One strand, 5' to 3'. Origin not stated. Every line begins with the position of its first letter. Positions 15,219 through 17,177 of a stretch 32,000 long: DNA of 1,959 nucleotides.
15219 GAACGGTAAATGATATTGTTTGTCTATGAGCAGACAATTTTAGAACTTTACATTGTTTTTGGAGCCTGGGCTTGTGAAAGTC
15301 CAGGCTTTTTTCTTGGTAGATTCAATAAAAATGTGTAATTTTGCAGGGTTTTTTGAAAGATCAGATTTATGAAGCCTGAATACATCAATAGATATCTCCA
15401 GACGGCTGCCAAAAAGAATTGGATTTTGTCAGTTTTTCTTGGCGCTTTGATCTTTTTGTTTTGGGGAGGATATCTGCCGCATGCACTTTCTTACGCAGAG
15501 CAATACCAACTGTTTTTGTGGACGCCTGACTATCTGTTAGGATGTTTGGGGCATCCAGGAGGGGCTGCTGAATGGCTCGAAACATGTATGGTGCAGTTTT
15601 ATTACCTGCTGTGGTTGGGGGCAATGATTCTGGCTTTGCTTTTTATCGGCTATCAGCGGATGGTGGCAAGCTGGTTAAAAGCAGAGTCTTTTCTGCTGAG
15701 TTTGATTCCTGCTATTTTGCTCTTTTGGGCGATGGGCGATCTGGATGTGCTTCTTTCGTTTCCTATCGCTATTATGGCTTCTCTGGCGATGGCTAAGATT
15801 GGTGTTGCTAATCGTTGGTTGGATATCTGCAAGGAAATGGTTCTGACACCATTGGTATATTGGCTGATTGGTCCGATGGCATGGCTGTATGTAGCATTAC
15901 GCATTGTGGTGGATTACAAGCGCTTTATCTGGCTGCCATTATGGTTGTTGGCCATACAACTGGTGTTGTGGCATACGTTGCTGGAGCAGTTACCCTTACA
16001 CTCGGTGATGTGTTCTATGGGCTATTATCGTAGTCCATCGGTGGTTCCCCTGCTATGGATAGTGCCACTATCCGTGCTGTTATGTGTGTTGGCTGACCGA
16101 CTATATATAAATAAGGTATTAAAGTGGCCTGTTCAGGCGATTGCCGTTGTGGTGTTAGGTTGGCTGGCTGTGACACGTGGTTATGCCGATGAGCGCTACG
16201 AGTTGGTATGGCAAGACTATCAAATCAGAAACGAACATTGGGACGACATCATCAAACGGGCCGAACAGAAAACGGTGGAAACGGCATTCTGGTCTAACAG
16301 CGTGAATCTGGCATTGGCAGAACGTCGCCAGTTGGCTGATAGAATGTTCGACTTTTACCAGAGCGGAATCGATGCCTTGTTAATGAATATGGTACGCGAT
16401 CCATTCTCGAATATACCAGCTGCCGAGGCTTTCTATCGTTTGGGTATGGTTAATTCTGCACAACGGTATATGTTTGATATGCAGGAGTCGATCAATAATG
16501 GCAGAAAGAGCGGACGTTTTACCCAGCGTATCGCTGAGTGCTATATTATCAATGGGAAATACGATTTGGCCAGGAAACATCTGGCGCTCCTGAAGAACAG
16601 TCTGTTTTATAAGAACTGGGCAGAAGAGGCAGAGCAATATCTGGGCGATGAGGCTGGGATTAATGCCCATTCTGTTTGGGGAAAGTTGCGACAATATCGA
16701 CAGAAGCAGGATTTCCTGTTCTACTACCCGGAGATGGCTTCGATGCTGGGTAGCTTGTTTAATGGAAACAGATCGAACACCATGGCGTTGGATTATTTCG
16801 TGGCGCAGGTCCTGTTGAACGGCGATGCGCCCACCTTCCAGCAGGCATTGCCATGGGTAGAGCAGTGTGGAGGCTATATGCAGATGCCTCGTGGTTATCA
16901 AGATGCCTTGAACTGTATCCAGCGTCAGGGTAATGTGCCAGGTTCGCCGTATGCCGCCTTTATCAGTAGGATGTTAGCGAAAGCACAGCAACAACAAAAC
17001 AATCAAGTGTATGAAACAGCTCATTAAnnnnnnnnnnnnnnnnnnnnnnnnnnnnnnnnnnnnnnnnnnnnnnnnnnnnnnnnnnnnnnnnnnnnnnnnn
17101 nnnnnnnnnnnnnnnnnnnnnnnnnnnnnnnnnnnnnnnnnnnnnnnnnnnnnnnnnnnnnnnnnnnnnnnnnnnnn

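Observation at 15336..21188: Duplicated two-gene envelope cassette (polytopic membrane protein + CXXCH/beta-propeller lipoprotein) splitting a xylan PUL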

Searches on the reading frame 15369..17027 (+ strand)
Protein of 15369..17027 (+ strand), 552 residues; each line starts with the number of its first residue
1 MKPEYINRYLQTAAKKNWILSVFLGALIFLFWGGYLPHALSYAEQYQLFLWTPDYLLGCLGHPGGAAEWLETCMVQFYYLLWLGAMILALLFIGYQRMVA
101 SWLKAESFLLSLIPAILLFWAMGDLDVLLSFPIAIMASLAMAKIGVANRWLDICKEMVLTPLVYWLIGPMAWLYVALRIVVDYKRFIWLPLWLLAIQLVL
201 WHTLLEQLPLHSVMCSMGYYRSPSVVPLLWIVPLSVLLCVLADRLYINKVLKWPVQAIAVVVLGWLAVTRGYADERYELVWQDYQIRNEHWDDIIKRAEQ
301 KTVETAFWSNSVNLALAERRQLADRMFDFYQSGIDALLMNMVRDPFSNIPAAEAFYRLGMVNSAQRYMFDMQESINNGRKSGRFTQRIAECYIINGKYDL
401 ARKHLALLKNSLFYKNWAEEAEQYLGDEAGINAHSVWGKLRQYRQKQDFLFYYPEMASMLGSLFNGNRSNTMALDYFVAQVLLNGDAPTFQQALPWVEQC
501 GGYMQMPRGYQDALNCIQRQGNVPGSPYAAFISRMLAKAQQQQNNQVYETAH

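Call 4: search_protein_families(library=pfam, proteins=[window:15369-17027:+], max_evalue=1)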
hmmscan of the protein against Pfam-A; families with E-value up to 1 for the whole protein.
window:15369-17027:+ (552 aa): 1 family
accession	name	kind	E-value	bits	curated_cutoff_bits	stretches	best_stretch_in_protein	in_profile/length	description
PF19529.4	DUF6057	-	1.6e-119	400.9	29.8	1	19-519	8-516/569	Family of unknown function (DUF6057)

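Call 5: search_protein_families(library=ncbifam, proteins=[window:15369-17027:+], max_evalue=1)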
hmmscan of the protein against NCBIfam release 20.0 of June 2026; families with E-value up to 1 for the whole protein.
window:15369-17027:+ (552 aa): 0 families

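Call 20: search_solved_structures(query=A2, max_evalue=10)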
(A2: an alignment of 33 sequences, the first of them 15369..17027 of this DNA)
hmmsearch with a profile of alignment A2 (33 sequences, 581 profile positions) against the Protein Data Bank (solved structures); distinct sequences matched with E-value up to 10: 10.
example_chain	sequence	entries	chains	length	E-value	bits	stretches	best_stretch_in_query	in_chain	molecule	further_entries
5x3x_Q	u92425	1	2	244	0.015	17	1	134-270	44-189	Uncharacterized protein CbiQ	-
5x41_Q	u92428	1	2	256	0.017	16.8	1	134-270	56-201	Uncharacterized protein CbiQ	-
1fwu_A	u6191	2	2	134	0.84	11.3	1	253-300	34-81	CYSTEINE-RICH DOMAIN OF MANNOSE RECEPTOR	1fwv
1dqg_A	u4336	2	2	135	0.85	11.2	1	253-300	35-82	MANNOSE RECEPTOR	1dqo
5cx8_A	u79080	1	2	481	1.6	10.4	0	391-418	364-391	Lipoprotein RagB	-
6sm3_A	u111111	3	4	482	1.6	10.4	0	391-418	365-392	Lipoprotein RagB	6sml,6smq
6sli_A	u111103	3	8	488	1.6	10.3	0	391-418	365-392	Lipoprotein RagB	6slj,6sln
8qql_B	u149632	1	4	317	2.5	9.7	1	143-256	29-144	Inward rectifier potassium channel 2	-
7zdz_A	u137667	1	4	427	4.5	8.9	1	144-256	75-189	Inward rectifier potassium channel 2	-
4aq5_A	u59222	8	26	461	9.3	7.8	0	151-260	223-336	ACETYLCHOLINE RECEPTOR SUBUNIT ALPHA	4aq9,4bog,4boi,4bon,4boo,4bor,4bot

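Call 22: find_homologous_proteins(query=A2, max_evalue=1e-10)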
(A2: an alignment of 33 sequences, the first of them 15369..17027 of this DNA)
Query A2 (33 sequences) (552 aa, profile of the alignment): 914 proteins with E <= 1e-10 among 8000 candidates; the best 120 are listed.
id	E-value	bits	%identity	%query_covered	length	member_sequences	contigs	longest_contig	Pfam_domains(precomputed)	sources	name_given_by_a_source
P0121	1.5e-214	732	38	95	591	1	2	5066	PF19529.5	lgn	-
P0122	6.1e-210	717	38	94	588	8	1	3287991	PF19529.5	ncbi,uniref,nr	ncbi:DUF6057 family protein [Xylanibacter oryzae]|uniref:DUF6057 family protein n=1 Tax=Xylanibacter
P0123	1.5e-209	715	37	93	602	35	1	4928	PF19529.5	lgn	-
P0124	3.6e-207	708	39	93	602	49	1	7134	PF19529.5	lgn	-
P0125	6.9e-198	677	38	93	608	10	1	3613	PF19529.5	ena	-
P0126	1.9e-197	676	38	97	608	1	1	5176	PF19529.5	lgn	-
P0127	4.3e-197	674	37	93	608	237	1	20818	PF19529.5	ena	-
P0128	5.1e-197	674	39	93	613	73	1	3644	PF19529.5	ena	-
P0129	6.0e-197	674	39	93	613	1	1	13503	PF19529.5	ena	-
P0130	1.6e-196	672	38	93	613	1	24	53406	PF19529.5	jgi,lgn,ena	-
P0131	2.3e-196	672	38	93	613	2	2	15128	PF19529.5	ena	-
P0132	4.9e-196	671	38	97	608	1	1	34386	PF19529.5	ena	-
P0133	9.2e-196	670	38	93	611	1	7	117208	PF19529.5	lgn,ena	-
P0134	1.1e-195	670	38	97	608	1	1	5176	PF19529.5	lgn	-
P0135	1.1e-195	670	38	93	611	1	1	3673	PF19529.5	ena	-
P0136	1.5e-195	669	38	93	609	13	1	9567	PF19529.5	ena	-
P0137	2.2e-195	669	38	93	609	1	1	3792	PF19529.5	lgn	-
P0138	6.5e-195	667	38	93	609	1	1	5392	PF19529.5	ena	-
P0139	7.9e-195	667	38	93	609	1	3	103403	PF19529.5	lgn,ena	-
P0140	8.9e-195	667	38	93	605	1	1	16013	PF19529.5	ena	-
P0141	1.1e-194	666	40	90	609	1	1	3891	PF19529.5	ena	-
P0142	1.1e-194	666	37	93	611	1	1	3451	PF19529.5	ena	-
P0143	1.2e-194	666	38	94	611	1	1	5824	PF19529.5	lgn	-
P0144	1.3e-194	666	38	93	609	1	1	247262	PF19529.5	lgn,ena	-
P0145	1.5e-194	666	38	93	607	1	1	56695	PF19529.5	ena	-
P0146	1.7e-194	666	38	94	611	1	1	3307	PF19529.5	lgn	-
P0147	1.7e-194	666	40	90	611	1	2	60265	PF19529.5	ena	-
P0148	1.7e-194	666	38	93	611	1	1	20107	PF19529.5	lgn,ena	-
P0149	1.8e-194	666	38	93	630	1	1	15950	PF19529.5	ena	-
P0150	1.8e-194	666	38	93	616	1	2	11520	PF19529.5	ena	-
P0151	1.9e-194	666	38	93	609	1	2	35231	PF19529.5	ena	-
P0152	2.2e-194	665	38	93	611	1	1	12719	PF19529.5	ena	-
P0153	2.5e-194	665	38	93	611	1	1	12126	PF19529.5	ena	-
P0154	2.8e-194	665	38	93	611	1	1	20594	PF19529.5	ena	-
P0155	3.1e-194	665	40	90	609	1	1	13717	PF19529.5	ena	-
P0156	3.1e-194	665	38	93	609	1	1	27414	PF19529.5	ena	-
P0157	3.7e-194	665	39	90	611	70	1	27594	PF19529.5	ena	-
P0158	4.2e-194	664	40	90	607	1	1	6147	PF19529.5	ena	-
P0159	4.5e-194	664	38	93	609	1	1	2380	PF19529.5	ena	-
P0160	4.8e-194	664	38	93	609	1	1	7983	PF19529.5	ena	-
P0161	7.2e-194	664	40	90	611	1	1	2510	PF19529.5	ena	-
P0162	7.5e-194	664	40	90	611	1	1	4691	PF19529.5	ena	-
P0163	7.5e-194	664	39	93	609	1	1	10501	PF19529.5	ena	-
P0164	8.7e-194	663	38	93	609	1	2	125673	PF19529.5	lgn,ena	-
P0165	9.8e-194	663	40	90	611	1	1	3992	PF19529.5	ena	-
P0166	1.0e-193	663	38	93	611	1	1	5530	PF19529.5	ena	-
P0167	1.1e-193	663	38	93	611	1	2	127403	PF19529.5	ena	-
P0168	1.2e-193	663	38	93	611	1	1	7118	PF19529.5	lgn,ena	-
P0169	1.2e-193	663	38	93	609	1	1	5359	PF19529.5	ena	-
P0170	1.2e-193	663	38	93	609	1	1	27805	PF19529.5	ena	-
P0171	1.2e-193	663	38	93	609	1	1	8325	PF19529.5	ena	-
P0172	1.3e-193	663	38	93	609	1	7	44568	PF19529.5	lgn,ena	-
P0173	1.4e-193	663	39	90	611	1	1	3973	PF19529.5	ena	-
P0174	1.4e-193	663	38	93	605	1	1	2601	PF19529.5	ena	-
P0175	1.5e-193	663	39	93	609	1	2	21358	PF19529.5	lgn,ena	-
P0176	2.0e-193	662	41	93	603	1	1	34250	PF19529.5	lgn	-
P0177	2.0e-193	662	38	93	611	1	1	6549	PF19529.5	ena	-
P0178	2.2e-193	662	38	93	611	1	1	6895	PF19529.5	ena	-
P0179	2.3e-193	662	38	93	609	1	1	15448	PF19529.5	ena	-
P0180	2.3e-193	662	38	93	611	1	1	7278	PF19529.5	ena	-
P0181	2.4e-193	662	38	90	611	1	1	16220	PF19529.5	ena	-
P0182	2.4e-193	662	38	92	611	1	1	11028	PF19529.5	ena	-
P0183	2.7e-193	662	39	93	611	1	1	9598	PF19529.5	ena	-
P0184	2.9e-193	662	38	93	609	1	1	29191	PF19529.5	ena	-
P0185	2.9e-193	662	38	92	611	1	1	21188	PF19529.5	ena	-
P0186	2.9e-193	662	38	93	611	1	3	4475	PF19529.5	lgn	-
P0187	3.2e-193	662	38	93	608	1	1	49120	PF19529.5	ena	-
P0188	3.2e-193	662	39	90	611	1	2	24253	PF19529.5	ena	-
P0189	3.4e-193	661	38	93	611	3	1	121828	PF19529.5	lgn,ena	-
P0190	3.4e-193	661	38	93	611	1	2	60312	PF19529.5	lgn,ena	-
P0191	3.7e-193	661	38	93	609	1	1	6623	PF19529.5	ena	-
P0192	3.8e-193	661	38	93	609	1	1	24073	PF19529.5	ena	-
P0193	3.8e-193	661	38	93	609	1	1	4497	PF19529.5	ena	-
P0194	3.9e-193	661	39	93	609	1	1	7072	PF19529.5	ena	-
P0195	3.9e-193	661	39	90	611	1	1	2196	PF19529.5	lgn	-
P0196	4.0e-193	661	40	90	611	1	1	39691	PF19529.5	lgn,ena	-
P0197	4.0e-193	661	39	90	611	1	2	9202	PF19529.5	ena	-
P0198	4.0e-193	661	38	93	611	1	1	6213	PF19529.5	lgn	-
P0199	4.0e-193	661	39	93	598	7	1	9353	PF19529.5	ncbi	-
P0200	4.4e-193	661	40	90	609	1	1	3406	PF19529.5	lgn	-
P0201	4.5e-193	661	39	93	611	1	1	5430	PF19529.5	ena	-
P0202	4.5e-193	661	38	93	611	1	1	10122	PF19529.5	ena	-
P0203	4.6e-193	661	38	93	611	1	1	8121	PF19529.5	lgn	-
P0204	5.0e-193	661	38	93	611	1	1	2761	PF19529.5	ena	-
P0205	5.0e-193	661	39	90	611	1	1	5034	PF19529.5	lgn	-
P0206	5.2e-193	661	38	93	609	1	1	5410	PF19529.5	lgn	-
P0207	5.2e-193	661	38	93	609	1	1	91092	PF19529.5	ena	-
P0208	5.3e-193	661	39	93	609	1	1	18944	PF19529.5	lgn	-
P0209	5.3e-193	661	38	93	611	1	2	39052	PF19529.5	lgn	-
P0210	5.4e-193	661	39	93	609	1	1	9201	PF19529.5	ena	-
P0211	5.5e-193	661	39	93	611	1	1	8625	PF19529.5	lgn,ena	-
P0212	5.7e-193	661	39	90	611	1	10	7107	PF19529.5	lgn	-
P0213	5.9e-193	661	38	93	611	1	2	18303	PF19529.5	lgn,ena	-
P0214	6.0e-193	661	38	93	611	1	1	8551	PF19529.5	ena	-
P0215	6.1e-193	661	39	90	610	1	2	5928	PF19529.5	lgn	-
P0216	6.4e-193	661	39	90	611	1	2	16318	PF19529.5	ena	-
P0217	6.6e-193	661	38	93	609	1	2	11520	PF19529.5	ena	-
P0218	6.6e-193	661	39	90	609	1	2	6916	PF19529.5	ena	-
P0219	6.8e-193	660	38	93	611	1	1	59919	PF19529.5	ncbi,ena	-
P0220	6.9e-193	660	38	93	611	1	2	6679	PF19529.5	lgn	-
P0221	7.0e-193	660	38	93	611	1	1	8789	PF19529.5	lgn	-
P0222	7.2e-193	660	39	93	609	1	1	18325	PF19529.5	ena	-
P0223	7.7e-193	660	38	93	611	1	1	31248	PF19529.5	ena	-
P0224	7.9e-193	660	38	93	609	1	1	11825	PF19529.5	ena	-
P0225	8.2e-193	660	38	93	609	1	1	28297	PF19529.5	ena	-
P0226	8.3e-193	660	38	93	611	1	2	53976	PF19529.5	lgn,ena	-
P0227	8.7e-193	660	38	93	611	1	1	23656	PF19529.5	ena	-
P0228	8.9e-193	660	37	90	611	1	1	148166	PF19529.5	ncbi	-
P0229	9.0e-193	660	38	93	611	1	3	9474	PF19529.5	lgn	-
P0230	9.1e-193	660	40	90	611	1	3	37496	PF19529.5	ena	-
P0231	9.3e-193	660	38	93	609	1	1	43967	PF19529.5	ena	-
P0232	9.4e-193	660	38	93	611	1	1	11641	PF19529.5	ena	-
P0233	9.8e-193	660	38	93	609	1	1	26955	PF19529.5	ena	-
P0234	1.0e-192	660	39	93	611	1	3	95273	PF19529.5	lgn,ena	-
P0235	1.0e-192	660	38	93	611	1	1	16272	PF19529.5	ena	-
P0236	1.0e-192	660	39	90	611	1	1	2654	PF19529.5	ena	-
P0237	1.1e-192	660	39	91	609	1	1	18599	PF19529.5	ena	-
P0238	1.1e-192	660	38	93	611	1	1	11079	PF19529.5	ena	-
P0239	1.1e-192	660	38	93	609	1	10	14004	PF19529.5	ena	-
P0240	1.2e-192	660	38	93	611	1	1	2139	PF19529.5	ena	-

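Call 30: predict_structure(alignment_id=A4)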
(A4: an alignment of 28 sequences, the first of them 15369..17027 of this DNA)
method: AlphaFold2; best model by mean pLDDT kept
length: 552 residues; sequences in the alignment: 28
mean_pLDDT: 71.3   pTM: 0.68
mean pLDDT of the five models: 71.3, 69.4, 69.1, 67.1, 53.9
residues with pLDDT >= 90: 72; 70-90: 247; 50-70: 157; < 50: 76
segments of 3 or more residues with pLDDT < 50: 327-344, 447-466, 520-552
pLDDT, mean of each block of 10 residues (from residue 1): 63 70 92 87 70 77 84 85 93 92 81 90 85 92 70 77 86 83 63 69 67 69 67 86 68 72 75 78 84 86 69 75 57 39 51 68 75 64 86 89 89 88 93 86 56 43 49 56 56 58 53 52 40 44 34 26
secondary structure, 60 per line:
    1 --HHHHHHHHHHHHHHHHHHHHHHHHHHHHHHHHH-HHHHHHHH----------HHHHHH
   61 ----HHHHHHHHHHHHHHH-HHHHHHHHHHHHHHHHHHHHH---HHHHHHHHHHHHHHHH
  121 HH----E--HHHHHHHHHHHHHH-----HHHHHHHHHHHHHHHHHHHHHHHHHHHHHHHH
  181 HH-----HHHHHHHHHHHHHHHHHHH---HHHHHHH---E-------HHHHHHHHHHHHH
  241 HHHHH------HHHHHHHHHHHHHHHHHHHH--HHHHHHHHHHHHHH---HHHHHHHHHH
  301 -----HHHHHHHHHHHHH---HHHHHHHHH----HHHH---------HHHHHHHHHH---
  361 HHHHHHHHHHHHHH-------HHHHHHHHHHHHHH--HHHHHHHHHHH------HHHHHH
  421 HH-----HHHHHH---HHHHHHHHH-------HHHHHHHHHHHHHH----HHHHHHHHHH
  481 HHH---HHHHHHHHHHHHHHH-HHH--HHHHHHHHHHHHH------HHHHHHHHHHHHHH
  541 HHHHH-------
elements in order: H3-35 H37-44 H55-60 H65-79 H81-101 H105-122 H130-143 H149-182 H188-206 H210-216 H228-245 H252-271 H274-287 H291-300 H306-318 H322-330 H335-338 H348-357 H361-374 H382-395 H398-408 H415-422 H428-433 H437-445 H453-466 H471-483 H487-501 H508-520 H527-545

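Call 34: fold_search(model_id=the predicted structure, library=pdb)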
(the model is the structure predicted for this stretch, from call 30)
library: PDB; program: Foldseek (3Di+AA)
matches with E <= 10: 835; with E <= 0.001: 0
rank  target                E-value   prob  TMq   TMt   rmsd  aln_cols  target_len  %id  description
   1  8rtc_B                1.8e-01  0.69  0.17  0.23  17.1       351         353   13  Rap from bacteriophage Phi3T in presence of pheromone RGHTS (released 2024-07-24)
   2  8zht_B                1.9e-01  0.99  0.17  0.39   7.9       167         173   14  Structure of PpiD-YfgM complex (released 2025-02-12)
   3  8rst_A                1.9e-01  0.69  0.18  0.24  17.6       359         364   13  Rap from bacteriophage Phi3T in presence of pheromone SRGHTS (released 2024-07-24)
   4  1wm5                  2.1e-01  1.00  0.19  0.42   6.6       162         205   10  Crystal structure of the N-terminal TPR domain (1-203) of p67phox (released 2005-10-25)
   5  9gzg_A                2.2e-01  1.00  0.19  0.51   6.7       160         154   16  Crystal structure of CTPR4E4 mutant (released 2025-10-15)
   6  8jal_B                2.4e-01  0.54  0.23  0.23  23.1       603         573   12  Structure of CRL2APPBP2 bound with RxxGP degron (dimer) (released 2023-10-18)
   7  5i9g_C                2.4e-01  0.44  0.18  0.23  18.8       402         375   12  Crystal structure of designed pentatricopeptide repeat protein dPPR-U8C2 in complex with its target RNA U8C2 (released 2016-04-27)
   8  3ieg_A                2.6e-01  0.69  0.16  0.23  20.0       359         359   13  Crystal Structure of P58(IPK) TPR Domain at 2.5 A (released 2010-03-31)
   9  8rsv_A                2.6e-01  0.63  0.17  0.23  17.0       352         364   13  Rap from bacteriophage Phi3T in presence of pheromone RRGHTAS (released 2024-07-24)
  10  6t46_C                2.7e-01  0.77  0.19  0.26  21.6       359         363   11  Structure of the Rap conjugation gene regulator of the plasmid pLS20 in complex with the Phr* peptide (released 2020-06-24)
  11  6t3h_B                3.0e-01  0.82  0.19  0.27  20.8       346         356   13  Structure of the Rap conjugation gene regulator of the plasmid pLS20 in apo form (released 2020-06-24)
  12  6jg8_B                3.0e-01  0.75  0.19  0.24  20.2       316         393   14  Crystal structure of AimR in complex with DNA (released 2019-07-03)
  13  9hmf_K                3.2e-01  0.63  0.17  0.13  25.4       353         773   12  Periplasmic scaffold of the Campylobacter jejuni flagellar motor (alpha carbon trace) (released 2024-12-25)
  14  8re8_A                3.5e-01  0.90  0.16  0.19  12.3       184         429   14  Aspartyl/Asparaginyl beta-hydroxylase (AspH) R688Q variant in complex with Mn, (3R)-methyl-2-oxoglutarate and a Factor (released 2024-12-18)
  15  6t3h_A                3.5e-01  0.75  0.18  0.27  21.4       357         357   12  Structure of the Rap conjugation gene regulator of the plasmid pLS20 in apo form (released 2020-06-24)
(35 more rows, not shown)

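Call 37: search_protein_families(library=pfam, alignment_id=A2, max_evalue=10)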
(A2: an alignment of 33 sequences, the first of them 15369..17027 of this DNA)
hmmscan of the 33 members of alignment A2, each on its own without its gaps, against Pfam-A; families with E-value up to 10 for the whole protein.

A. member 1, window:15369-17027:+ (552 aa): 1 family
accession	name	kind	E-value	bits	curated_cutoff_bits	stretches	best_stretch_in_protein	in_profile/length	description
PF19529.4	DUF6057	-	1.6e-119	400.9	29.8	1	19-519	8-516/569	Family of unknown function (DUF6057)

B. families by the number of members that match (of 33 scanned): 39 families (the first 25 are shown)
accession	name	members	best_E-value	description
PF19529.4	DUF6057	33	1.9e-188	Family of unknown function (DUF6057)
PF23636.1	DUF7144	1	0.001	Domain of unknown function (DUF7144)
PF10602.15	RPN7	1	0.0041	26S proteasome subunit RPN7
PF13523.12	Acetyltransf_8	1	0.0043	Acetyltransferase (GNAT) domain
PF23476.1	DUF7132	1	0.008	Family of unknown function (DUF7132)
PF11846.14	Wzy_C_2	1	0.016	Virulence factor membrane-bound polymerase, C-terminal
PF08880.16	QLQ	1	0.018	QLQ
PF17094.10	UPF0715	1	0.024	Uncharacterised protein family (UPF0715)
PF19727.4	DUF6219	1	0.032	Family of unknown function (DUF6219)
PF11654.13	NCE101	1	0.049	Non-classical export protein 1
PF12679.13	ABC2_membrane_2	1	0.056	ABC-2 family transporter protein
PF09964.14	DUF2198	1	0.081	Uncharacterized protein conserved in bacteria (DUF2198)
PF24781.2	FANCA_helical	1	0.084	FANCA helical domain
PF04123.18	DUF373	1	0.09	Domain of unknown function (DUF373)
PF14545.12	DBB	1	0.093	Dof, BCAP, and BANK (DBB) motif,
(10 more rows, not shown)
